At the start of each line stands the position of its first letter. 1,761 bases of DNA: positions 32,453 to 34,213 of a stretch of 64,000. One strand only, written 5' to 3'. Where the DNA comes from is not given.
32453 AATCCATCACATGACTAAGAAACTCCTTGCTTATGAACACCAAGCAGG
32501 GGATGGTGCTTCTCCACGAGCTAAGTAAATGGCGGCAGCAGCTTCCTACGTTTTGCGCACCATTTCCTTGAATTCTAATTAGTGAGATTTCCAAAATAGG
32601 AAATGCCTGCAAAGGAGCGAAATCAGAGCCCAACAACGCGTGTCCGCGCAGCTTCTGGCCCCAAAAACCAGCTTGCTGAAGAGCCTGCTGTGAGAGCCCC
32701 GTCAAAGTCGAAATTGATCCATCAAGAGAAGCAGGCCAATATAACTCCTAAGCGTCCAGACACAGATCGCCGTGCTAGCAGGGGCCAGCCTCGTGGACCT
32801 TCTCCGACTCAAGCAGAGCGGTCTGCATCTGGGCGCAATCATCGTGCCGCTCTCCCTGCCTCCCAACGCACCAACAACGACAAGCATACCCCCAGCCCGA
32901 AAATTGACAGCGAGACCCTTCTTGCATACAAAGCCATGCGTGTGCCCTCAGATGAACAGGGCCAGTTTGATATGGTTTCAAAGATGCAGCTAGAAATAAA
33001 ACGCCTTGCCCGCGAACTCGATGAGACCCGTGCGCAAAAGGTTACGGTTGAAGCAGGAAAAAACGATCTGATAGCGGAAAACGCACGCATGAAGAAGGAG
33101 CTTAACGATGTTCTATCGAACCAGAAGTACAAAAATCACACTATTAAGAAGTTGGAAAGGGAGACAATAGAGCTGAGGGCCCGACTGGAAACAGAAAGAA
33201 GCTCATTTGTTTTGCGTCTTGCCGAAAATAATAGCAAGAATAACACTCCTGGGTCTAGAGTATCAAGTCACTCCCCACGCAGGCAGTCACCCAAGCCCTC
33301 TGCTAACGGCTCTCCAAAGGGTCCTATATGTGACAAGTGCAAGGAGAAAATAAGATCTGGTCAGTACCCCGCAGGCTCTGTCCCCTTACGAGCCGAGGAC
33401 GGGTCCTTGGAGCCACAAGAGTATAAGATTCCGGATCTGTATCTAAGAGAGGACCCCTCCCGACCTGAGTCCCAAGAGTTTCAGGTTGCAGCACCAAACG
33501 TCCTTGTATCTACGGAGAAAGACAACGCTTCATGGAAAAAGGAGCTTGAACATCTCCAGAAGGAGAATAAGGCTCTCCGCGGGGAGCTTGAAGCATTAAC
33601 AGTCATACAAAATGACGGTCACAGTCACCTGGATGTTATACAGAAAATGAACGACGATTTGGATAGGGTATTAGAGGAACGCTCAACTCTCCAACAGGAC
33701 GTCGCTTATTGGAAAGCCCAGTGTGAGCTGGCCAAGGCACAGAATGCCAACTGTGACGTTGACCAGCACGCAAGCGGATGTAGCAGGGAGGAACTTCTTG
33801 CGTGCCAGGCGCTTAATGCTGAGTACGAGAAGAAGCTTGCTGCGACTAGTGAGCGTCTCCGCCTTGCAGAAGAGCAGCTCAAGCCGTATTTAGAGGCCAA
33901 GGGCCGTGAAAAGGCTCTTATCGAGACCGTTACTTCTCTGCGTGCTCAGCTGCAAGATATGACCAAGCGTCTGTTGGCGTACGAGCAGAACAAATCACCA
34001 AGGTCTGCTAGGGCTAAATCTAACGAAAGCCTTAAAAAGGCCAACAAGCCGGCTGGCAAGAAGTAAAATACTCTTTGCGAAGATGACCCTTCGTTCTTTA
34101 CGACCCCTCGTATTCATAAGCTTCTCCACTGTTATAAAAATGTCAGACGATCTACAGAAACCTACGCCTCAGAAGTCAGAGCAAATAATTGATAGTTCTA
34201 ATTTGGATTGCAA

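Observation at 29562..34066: Tandem same-strand paralogs share a conserved coiled-coil cassette (a local duplication)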

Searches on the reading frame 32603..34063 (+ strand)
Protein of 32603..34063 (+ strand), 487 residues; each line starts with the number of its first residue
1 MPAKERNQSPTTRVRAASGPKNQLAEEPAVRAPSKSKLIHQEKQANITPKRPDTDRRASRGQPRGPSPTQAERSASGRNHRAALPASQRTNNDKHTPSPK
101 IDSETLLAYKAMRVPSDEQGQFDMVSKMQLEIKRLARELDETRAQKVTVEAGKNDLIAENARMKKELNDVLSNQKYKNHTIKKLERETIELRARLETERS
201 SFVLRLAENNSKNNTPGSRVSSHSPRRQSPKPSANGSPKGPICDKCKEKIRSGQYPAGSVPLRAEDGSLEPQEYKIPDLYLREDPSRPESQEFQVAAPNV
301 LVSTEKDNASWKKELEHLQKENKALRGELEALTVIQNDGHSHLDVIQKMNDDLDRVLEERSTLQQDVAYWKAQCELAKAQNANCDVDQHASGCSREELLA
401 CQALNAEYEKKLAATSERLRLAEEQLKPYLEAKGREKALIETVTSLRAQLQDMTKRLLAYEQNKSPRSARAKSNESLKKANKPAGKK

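Call 7: search_protein_families(library=pfam, proteins=[window:32603-34063:+], max_evalue=0.1)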
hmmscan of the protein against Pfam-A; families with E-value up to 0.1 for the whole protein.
window:32603-34063:+ (487 aa): 3 families
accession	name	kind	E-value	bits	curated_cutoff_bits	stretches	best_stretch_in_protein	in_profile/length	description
PF18595.6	Nuf2_DHR10-like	-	0.0079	16.7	28.4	1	312-364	8-60/117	Nuf2, DHR10-like domain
PF12325.13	TMF_TATA_bd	-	0.01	16.4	29.1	1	118-197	7-82/115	TATA element modulatory factor 1 TATA binding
PF12808.12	Mto2_bdg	-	0.062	14.1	22.3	1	306-331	22-47/52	Micro-tubular organiser Mto1 C-term Mto2-binding region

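Call 8: find_homologous_proteins(query=window:32603-34063:+)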
Query window:32603-34063:+ (487 aa): 4 proteins with E <= 0.001 among 8000 candidates.
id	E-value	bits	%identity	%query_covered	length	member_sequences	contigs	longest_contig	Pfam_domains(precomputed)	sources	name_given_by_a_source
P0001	0.0e+0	1039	100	100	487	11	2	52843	-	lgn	-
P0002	7.9e-262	887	85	98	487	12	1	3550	-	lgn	-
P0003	5.8e-241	818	79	100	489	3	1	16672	-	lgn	-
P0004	2.0e-228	777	76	98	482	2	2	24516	-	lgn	-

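Call 10: find_encoding_contigs(protein=P0001, flank=10000, max_places=4)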
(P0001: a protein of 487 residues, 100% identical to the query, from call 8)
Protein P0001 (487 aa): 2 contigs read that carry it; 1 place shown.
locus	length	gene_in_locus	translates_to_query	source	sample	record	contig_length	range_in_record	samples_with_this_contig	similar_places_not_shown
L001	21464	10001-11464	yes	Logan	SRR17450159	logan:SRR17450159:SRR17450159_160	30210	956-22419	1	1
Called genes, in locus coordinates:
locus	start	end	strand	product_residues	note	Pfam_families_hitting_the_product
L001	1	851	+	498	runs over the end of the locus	-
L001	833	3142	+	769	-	-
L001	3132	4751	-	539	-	PF26466:DNA_primase_lrg_N, PF04104:DNA_primase_lrg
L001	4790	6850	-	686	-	PF00069:Pkinase, PF07714:PK_Tyr_Ser-Thr, PF12796:Ank_2, PF13606:Ank_3 (faint), PF13637:Ank_4 (faint), PF24521:Ank_KRIT1 (faint), PF00023:Ank (faint), PF12796:Ank_2, +1 more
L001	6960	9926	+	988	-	-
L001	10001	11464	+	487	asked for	-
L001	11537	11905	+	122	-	-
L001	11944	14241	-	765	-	PF03635:Vps35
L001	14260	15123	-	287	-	PF12796:Ank_2, PF13637:Ank_4 (faint), PF00023:Ank (faint), PF13606:Ank_3 (faint), PF13857:Ank_5 (faint), PF12796:Ank_2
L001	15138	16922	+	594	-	-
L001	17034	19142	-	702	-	-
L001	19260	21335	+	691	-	PF01368:DHH, PF00571:CBS (weak), PF02833:DHHA2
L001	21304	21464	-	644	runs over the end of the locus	-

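Call 22: search_solved_structures(query=A2, max_evalue=10, show_alignments=2)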
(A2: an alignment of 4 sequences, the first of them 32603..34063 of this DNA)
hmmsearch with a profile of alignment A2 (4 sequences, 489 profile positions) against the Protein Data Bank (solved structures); distinct sequences matched with E-value up to 10: 4.
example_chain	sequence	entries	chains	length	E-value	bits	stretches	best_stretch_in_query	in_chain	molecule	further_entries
4i6m_C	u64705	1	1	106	0.015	17.5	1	169-214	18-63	Actin-like protein ARP9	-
5b16_B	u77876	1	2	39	0.56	12.3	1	122-143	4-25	Microprocessor complex subunit DGCR8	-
5b3d_A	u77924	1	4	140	1.5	10.9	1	330-433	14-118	Flagella synthesis protein FlgN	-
8ftx_A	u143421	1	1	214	3.5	9.7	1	331-432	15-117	Flagella biosynthesis chaperone FlgN, Flagellar FliJ protein fusion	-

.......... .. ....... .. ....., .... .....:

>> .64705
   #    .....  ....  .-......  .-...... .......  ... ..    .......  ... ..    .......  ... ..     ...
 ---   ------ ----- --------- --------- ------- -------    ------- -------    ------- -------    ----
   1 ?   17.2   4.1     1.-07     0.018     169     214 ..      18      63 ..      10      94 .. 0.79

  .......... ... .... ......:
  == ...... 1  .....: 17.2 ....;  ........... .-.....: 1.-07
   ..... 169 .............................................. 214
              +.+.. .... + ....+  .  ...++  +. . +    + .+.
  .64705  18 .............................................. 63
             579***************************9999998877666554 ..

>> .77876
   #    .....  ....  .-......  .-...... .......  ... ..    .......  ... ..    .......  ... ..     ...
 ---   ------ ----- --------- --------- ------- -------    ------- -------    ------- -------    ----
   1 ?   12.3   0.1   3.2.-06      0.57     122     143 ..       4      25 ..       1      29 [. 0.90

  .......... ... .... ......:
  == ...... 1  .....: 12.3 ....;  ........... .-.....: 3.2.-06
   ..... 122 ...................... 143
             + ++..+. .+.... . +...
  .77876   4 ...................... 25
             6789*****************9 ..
